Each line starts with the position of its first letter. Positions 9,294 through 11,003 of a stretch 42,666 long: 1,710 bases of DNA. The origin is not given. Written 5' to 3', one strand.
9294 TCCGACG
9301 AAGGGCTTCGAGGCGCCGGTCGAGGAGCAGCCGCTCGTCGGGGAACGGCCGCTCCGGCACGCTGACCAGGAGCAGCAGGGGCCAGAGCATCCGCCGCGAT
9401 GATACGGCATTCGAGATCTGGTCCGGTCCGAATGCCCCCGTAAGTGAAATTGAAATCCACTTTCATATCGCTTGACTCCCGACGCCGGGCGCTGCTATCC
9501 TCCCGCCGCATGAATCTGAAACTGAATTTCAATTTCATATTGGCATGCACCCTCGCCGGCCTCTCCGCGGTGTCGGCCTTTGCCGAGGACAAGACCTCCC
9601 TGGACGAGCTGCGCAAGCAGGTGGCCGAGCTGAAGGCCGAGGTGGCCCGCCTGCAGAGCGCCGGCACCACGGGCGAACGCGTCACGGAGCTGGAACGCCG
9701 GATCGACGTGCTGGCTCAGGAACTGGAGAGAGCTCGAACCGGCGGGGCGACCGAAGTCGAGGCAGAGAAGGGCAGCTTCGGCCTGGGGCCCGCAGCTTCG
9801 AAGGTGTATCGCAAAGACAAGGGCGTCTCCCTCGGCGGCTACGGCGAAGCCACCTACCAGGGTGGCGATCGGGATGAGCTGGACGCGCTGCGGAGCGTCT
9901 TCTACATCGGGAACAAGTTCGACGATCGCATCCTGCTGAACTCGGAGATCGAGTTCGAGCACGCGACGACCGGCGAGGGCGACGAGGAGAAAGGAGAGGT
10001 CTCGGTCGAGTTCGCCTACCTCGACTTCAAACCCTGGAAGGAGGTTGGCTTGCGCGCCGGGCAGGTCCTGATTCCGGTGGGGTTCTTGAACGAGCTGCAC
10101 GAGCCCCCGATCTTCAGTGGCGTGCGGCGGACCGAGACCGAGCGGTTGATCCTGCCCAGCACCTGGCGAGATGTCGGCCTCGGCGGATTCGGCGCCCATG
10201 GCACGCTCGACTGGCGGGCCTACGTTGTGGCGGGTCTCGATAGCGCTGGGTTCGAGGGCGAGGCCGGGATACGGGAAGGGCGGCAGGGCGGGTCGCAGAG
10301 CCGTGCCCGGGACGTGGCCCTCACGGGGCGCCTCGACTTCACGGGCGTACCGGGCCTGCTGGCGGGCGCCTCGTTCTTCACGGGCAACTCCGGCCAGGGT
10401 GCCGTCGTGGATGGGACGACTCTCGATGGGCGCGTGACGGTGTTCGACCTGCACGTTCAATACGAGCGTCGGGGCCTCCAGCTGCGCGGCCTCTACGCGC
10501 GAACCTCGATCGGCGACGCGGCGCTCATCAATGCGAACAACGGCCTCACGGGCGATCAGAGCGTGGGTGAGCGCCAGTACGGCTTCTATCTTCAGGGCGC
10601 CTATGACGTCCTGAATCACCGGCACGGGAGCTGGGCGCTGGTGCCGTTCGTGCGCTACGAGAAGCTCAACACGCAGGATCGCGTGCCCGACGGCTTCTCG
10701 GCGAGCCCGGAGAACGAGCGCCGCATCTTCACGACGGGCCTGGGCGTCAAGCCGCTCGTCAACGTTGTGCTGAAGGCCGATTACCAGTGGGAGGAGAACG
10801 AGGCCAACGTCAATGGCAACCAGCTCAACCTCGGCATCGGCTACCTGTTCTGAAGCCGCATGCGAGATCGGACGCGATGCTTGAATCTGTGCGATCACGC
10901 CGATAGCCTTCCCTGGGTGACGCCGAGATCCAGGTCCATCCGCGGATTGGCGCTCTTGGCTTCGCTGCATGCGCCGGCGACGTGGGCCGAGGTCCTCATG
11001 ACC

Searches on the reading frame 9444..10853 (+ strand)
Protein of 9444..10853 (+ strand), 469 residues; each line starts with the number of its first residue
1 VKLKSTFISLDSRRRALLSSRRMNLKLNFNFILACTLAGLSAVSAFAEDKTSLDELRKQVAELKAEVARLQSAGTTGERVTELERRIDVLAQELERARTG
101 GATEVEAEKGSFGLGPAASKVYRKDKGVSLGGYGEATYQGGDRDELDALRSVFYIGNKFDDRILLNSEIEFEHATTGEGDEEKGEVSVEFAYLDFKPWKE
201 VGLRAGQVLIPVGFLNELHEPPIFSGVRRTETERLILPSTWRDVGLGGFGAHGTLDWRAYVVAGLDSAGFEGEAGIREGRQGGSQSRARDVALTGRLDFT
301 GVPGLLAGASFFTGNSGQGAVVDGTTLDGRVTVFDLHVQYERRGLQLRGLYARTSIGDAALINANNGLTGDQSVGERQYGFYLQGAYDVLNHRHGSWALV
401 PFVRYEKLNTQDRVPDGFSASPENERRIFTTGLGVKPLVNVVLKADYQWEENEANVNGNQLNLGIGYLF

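Call 7: search_protein_families(library=pfam, proteins=[window:9444-10853:+], max_evalue=0.001)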
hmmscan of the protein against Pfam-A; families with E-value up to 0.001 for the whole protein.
window:9444-10853:+ (469 aa): 1 family
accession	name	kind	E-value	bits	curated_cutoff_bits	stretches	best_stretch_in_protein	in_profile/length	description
PF06698.16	DUF1192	-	1e-06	29.2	25.5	0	51-73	20-42/58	Protein of unknown function (DUF1192)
